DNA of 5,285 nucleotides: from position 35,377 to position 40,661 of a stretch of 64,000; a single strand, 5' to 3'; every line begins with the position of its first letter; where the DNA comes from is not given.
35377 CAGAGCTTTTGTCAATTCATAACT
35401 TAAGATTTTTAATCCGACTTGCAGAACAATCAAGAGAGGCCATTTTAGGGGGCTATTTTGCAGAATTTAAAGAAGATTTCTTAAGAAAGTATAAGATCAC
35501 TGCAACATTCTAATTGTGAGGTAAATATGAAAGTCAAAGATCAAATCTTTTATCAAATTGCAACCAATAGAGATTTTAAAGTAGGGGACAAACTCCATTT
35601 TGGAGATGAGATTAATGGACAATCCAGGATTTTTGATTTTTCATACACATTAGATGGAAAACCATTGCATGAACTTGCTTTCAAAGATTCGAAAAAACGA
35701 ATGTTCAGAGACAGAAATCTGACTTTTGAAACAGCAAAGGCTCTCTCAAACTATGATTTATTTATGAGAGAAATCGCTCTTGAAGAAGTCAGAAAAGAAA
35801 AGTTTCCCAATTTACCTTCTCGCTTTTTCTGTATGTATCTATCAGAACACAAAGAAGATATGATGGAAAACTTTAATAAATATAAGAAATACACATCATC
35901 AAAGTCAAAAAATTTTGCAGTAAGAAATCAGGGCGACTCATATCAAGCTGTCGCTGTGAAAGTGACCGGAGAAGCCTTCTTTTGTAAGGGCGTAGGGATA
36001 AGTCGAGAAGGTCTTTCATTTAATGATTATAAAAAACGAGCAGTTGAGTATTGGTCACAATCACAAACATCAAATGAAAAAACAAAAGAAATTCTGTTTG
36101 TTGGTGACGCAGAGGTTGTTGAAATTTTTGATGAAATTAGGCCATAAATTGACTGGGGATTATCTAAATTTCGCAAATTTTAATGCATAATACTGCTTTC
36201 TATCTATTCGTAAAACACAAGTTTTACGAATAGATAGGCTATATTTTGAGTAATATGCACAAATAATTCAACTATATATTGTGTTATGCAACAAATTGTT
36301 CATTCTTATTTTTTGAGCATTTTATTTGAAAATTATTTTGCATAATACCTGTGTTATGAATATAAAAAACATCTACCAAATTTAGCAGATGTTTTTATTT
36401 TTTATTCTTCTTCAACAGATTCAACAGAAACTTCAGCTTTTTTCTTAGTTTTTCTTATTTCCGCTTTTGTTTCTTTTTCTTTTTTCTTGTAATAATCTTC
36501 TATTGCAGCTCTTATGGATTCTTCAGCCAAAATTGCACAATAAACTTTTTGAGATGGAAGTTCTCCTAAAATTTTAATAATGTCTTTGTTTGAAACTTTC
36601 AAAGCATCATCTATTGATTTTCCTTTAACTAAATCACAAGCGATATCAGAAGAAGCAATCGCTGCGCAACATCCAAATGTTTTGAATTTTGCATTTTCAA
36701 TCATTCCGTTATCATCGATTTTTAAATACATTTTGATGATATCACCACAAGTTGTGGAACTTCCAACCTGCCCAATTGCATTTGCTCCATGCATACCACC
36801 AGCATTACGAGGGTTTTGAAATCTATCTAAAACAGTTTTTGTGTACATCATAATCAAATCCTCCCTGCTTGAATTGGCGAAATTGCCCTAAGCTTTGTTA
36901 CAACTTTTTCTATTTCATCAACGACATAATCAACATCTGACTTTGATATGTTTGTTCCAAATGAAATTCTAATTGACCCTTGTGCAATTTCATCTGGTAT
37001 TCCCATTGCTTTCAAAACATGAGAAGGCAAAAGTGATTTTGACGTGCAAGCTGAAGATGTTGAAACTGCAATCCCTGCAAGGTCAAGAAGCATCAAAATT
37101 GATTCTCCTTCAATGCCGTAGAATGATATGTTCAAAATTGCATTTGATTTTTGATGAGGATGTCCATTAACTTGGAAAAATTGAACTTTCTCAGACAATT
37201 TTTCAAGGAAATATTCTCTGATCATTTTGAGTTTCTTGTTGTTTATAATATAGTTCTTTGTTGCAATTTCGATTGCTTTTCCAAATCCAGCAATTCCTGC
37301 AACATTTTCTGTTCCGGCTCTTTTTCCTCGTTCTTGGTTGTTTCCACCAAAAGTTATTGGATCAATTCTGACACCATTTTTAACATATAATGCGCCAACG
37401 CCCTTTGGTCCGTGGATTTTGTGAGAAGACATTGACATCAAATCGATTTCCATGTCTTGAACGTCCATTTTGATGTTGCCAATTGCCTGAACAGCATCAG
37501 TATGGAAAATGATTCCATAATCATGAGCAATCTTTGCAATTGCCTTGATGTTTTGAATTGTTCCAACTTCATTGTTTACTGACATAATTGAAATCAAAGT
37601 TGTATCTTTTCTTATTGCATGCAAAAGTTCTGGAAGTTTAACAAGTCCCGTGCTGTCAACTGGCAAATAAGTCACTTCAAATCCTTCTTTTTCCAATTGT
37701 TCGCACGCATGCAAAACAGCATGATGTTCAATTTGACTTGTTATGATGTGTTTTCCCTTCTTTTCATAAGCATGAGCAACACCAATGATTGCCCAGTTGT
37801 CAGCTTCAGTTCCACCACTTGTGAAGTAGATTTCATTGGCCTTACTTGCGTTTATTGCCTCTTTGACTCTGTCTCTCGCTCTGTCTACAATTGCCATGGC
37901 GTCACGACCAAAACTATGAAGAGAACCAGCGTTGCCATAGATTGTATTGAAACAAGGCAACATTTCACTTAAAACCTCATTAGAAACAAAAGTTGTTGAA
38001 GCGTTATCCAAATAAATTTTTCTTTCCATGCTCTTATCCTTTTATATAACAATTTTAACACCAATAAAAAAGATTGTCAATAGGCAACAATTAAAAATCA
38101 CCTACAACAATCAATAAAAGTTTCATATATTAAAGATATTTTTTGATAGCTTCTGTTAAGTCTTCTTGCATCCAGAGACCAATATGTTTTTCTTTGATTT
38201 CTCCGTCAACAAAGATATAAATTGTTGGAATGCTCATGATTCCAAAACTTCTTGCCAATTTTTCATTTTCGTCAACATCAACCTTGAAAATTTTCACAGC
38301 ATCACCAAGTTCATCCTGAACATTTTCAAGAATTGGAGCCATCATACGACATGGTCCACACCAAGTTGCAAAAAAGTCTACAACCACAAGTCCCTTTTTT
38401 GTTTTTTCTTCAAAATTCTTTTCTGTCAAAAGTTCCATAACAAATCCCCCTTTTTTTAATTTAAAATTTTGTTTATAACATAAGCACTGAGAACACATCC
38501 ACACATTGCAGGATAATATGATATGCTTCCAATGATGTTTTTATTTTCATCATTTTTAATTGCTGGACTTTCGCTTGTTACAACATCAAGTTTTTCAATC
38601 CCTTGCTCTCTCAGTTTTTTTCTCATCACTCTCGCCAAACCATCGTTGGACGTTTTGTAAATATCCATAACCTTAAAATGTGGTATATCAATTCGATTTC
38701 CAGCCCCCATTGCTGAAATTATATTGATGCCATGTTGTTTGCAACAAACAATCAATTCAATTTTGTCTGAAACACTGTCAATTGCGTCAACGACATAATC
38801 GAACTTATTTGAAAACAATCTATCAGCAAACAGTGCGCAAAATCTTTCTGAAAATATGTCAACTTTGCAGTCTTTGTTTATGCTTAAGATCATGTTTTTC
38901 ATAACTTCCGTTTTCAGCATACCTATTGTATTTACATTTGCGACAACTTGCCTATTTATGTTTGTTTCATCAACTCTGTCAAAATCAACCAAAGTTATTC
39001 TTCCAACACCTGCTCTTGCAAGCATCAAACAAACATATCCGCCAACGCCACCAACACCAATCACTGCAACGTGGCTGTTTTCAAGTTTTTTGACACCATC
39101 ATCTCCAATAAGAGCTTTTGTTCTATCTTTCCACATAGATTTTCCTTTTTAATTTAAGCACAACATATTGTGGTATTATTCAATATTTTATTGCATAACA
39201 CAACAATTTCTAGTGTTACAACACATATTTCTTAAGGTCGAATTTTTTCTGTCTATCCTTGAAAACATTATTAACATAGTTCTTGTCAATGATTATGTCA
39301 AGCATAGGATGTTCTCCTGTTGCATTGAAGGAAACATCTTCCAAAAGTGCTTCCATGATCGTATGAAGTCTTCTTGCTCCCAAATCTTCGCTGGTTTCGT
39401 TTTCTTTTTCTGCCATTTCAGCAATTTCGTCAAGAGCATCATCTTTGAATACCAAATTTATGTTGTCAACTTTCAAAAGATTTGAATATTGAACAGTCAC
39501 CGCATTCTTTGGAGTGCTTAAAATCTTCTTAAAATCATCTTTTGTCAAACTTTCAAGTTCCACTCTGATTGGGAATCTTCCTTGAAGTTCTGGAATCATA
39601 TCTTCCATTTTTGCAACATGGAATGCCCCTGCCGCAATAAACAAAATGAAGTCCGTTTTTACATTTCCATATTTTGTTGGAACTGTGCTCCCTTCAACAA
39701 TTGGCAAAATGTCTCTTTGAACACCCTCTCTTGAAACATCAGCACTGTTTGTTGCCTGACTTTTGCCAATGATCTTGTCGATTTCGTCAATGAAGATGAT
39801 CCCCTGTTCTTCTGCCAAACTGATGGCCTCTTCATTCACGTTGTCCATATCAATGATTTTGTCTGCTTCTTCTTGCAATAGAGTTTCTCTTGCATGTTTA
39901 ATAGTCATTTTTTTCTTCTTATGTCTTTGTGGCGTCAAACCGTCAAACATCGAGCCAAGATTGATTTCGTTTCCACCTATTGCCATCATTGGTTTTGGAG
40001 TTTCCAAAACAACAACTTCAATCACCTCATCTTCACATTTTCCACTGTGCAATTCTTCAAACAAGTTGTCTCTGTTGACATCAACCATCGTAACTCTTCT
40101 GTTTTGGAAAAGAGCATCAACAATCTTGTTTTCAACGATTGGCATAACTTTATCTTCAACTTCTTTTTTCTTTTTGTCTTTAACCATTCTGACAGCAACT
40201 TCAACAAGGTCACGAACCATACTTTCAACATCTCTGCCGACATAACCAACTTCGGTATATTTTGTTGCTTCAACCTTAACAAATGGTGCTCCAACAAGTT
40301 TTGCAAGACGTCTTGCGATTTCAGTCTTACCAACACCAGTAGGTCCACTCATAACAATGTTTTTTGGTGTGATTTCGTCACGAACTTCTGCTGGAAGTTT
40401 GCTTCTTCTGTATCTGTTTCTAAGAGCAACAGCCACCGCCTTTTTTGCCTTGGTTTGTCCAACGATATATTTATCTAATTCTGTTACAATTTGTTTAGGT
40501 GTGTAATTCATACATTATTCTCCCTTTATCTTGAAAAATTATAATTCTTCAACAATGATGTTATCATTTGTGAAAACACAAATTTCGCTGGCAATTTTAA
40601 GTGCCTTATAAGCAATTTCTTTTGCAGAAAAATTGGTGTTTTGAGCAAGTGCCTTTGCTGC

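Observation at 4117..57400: Dispersed modular palindromic repeat family (half-site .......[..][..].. and its complement) in at least ten loci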

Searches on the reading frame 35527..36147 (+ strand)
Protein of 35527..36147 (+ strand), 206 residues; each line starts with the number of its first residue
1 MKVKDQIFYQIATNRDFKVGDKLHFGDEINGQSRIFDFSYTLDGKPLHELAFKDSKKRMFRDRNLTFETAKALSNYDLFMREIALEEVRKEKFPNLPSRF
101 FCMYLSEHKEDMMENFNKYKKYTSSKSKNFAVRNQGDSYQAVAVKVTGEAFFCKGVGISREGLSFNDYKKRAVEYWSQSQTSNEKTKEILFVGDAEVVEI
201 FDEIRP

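Call 7: search_protein_families(library=ncbifam, proteins=[window:35527-36147:+])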
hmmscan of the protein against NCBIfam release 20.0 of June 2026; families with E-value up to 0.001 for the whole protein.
window:35527-36147:+ (206 aa): 0 families

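Call 39: search_protein_families(library=pfam, proteins=[window:35527-36147:+], max_evalue=0.01)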
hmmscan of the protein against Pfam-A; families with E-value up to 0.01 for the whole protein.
window:35527-36147:+ (206 aa): 2 families
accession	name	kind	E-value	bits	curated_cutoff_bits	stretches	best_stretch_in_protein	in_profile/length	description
PF10386.15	DUF2441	-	8.2e-14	52.2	25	1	71-177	45-140/141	Protein of unknown function (DUF2441)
PF12185.13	IR1-M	-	0.0013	19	25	1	86-118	13-47/61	Nup358/RanBP2 E3 ligase domain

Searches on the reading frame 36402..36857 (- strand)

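Call 7: search_protein_families(library=ncbifam, proteins=[window:36402-36857:-])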
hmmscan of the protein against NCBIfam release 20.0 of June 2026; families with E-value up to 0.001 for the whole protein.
window:36402-36857:- (151 aa): 4 families
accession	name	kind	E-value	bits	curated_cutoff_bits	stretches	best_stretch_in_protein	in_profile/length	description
TIGR03419.1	NifU_clost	equivalog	3.2e-43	147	187.9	1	5-126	1-120/121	Fe-S cluster assembly scaffold protein NifU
TIGR01999.1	iscU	equivalog_domain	2.7e-38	130.8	192.4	1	5-126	1-123/124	Fe-S cluster assembly scaffold IscU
TIGR02000.1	NifU_proper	equivalog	5.7e-37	127.7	273.3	1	5-126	4-125/290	Fe-S cluster assembly protein NifU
TIGR01994.1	SUF_scaf_2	equivalog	1.1e-16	61.1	92.5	1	3-91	3-89/137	Fe-S cluster assembly sulfur transfer protein SufU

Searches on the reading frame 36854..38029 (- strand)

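Call 8: search_protein_families(library=ncbifam, proteins=[window:36854-38029:-])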
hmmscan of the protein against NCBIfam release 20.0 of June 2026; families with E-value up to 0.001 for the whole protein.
window:36854-38029:- (391 aa): 37 families (the best 25 are shown)
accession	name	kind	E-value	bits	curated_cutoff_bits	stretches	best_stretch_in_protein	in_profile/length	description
TIGR03402.1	FeS_nifS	equivalog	8.8e-155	515.1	530.75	1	5-386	1-379/379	cysteine desulfurase NifS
NF010611.0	PRK14012.1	equivalog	9.1e-129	429.9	548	1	2-386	4-388/406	IscS subfamily cysteine desulfurase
TIGR02006.1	IscS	equivalog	9.9e-127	423.3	643.2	1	1-386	1-384/402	IscS subfamily cysteine desulfurase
TIGR03235.1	DNA_S_dndA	equivalog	2e-114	382.6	480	1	6-356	1-352/353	cysteine desulfurase DndA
TIGR03403.1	nifS_epsilon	equivalog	1.5e-106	356.5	587.7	1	5-384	1-380/382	NifS family cysteine desulfurase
NF002806.0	PRK02948.1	subfamily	2.4e-101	339.5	304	1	5-379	2-374/381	IscS subfamily cysteine desulfurase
TIGR01979.1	sufS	subfamily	1.7e-56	191.8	475.1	1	4-378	19-400/403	SufS family cysteine desulfurase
TIGR01977.1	am_tr_V_EF2568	hypoth_equivalog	2.1e-54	185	377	1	5-376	1-376/376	cysteine desulfurase family protein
NF041166.1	f2_encap_cargo1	exception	2.2e-43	149.3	800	1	5-374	247-621/623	family 2A encapsulin nanocompartment cargo protein cysteine desulfurase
NF008126.0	PRK10874.1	equivalog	5.5e-38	131.1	607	1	3-379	19-398/401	cysteine desulfurase CsdA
TIGR03392.1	FeS_syn_CsdA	equivalog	9.5e-37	127.1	493.6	1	3-378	16-394/398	cysteine desulfurase CsdA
NF006791.0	PRK09295.1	equivalog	3.5e-36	125.1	661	1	5-330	25-366/406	cysteine desulfurase SufS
NF040779.1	Sec_lyase_SclA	exception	2.8e-32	112.1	525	1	6-377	2-377/378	selenocysteine lyase SclA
TIGR01976.1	am_tr_V_VC1184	hypoth_equivalog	1.3e-29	103.7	352.35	1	3-252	18-271/401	cysteine desulfurase-like protein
TIGR04343.1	egtE_PLP_lyase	equivalog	9e-15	54.3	400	1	45-223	53-222/370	ergothioneine biosynthesis PLP-dependent enzyme EgtE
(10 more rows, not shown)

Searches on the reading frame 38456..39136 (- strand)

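Call 8: search_protein_families(library=ncbifam, proteins=[window:38456-39136:-])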
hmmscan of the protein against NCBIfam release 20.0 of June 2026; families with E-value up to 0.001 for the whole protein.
window:38456-39136:- (226 aa): 25 families
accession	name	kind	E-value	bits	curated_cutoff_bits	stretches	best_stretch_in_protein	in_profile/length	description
NF011696.0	PRK15116.1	equivalog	5.2e-42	144.4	304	1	7-178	17-188/268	tRNA cyclic N6-threonylcarbamoyladenosine(37) synthase TcdA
NF006395.0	PRK08644.1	equivalog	5.7e-28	98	159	1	12-148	22-158/215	sulfur carrier protein ThiS adenylyltransferase ThiF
NF004281.0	PRK05690.1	subfamily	2.6e-27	95.6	266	1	10-150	22-159/250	molybdopterin-synthase adenylyltransferase MoeB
TIGR02356.1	adenyl_thiF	equivalog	6e-27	94.3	275.25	1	10-143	11-143/203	thiazole biosynthesis adenylyltransferase ThiF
NF006077.0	PRK08223.1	equivalog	6e-26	91.1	266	1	5-146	13-155/296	hypothetical protein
TIGR02354.1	thiF_fam2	equivalog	3.5e-23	82.5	152.2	1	14-129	15-128/200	thiamine biosynthesis protein ThiF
NF005646.0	PRK07411.1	equivalog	9.4e-23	81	633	1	10-123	28-140/390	molybdopterin-synthase adenylyltransferase MoeB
NF006444.0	PRK08762.1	equivalog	1.2e-22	80.1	449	1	10-141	137-267/387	molybdopterin-synthase adenylyltransferase MoeB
NF005902.0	PRK07878.1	equivalog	1.4e-22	80.2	647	1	10-123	32-144/392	adenylyltransferase/sulfurtransferase MoeZ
NF011424.0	PRK14851.1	subfamily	2.6e-21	75.3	1170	1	7-144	30-168/679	hypothetical protein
TIGR02355.1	moeB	equivalog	3.6e-21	75.7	376.55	1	13-143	17-146/240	molybdopterin-synthase adenylyltransferase MoeB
NF047750.1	SAMPActivE1UbaA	equivalog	5.1e-20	71.9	450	1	10-139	22-150/270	SAMP-activating enzyme E1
NF004111.0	PRK05600.1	equivalog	4.7e-19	68.7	437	1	15-126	36-146/371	ThiF family adenylyltransferase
NF011425.0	PRK14852.1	equivalog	4.5e-18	64.5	1337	1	6-146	318-459/989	hypothetical protein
NF006204.0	PRK08328.1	equivalog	1e-17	64.5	339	1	4-142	11-149/231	hypothetical protein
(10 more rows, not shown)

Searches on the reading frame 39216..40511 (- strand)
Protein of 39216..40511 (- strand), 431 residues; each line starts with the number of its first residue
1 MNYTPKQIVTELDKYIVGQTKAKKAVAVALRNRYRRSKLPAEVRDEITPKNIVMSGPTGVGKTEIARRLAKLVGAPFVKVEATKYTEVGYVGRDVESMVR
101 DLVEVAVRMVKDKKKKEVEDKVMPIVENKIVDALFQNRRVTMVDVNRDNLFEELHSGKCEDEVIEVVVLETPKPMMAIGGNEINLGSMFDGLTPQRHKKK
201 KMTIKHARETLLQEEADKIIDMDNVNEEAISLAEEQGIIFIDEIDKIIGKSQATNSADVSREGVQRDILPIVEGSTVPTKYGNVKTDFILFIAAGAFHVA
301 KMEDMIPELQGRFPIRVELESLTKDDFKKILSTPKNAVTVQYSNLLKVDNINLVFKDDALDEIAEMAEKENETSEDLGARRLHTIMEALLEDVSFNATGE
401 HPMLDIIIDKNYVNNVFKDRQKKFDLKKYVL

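Call 8: search_protein_families(library=ncbifam, proteins=[window:39216-40511:-])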
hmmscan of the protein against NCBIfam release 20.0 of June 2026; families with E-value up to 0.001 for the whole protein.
window:39216-40511:- (431 aa): 20 families
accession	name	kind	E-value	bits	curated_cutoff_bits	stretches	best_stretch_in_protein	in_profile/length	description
TIGR00390.1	hslU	equivalog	4.3e-170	566.4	362.45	1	4-431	2-441/441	ATP-dependent protease ATPase subunit HslU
NF003745.1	PRK05342.1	equivalog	9.4e-68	229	359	3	3-111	60-171/418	ATP-dependent Clp protease ATP-binding subunit ClpX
TIGR00382.1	clpX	equivalog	3.8e-59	200.7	370.75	3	4-115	68-183/414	ATP-dependent protease ATP-binding subunit ClpX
TIGR02639.1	ClpA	equivalog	4.6e-12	45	993.15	1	7-93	450-531/734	ATP-dependent Clp protease ATP-binding subunit ClpA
NF003069.1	PRK03992.1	subfamily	1.9e-08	33.8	500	1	48-107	164-221/379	proteasome-activating nucleotidase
TIGR01242.2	TIGR01242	subfamily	1.9e-07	30.4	500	1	48-107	147-204/362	proteasome-activating nucleotidase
TIGR01241.2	FtsH_fam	equivalog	9.3e-07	28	600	1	49-106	195-250/598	ATP-dependent zinc metalloprotease FtsH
NF008263.0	PRK11034.1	equivalog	1.1e-06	26.9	1350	1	7-94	451-533/758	ATP-dependent Clp protease ATP-binding subunit ClpA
NF041006.2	cell_div_CdvC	equivalog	8.7e-06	24.9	650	1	16-139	105-218/370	cell division protein CdvC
TIGR03922.1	T7SS_EccA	equivalog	9.6e-06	24.4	466.65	0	17-73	279-336/557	type VII secretion AAA-ATPase EccA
NF047747.1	PrtsmActNtasePan2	equivalog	1.2e-05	24.7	700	0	49-107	185-241/397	proteasome-activating nucleotidase Pan2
TIGR00635.1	ruvB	equivalog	2.6e-05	23.4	299.05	0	17-134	7-113/305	Holliday junction branch migration DNA helicase RuvB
NF008004.0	PRK10733.1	equivalog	3.1e-05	22.2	1008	1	16-107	154-241/644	ATP-dependent zinc metalloprotease FtsH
NF000868.0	PRK00080.1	equivalog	3.9e-05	22.7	282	0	12-82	24-84/330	Holliday junction branch migration DNA helicase RuvB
TIGR02928.1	TIGR02928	subfamily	6.1e-05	22.1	181.3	0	43-73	34-64/366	orc1/cdc6 family replication initiation protein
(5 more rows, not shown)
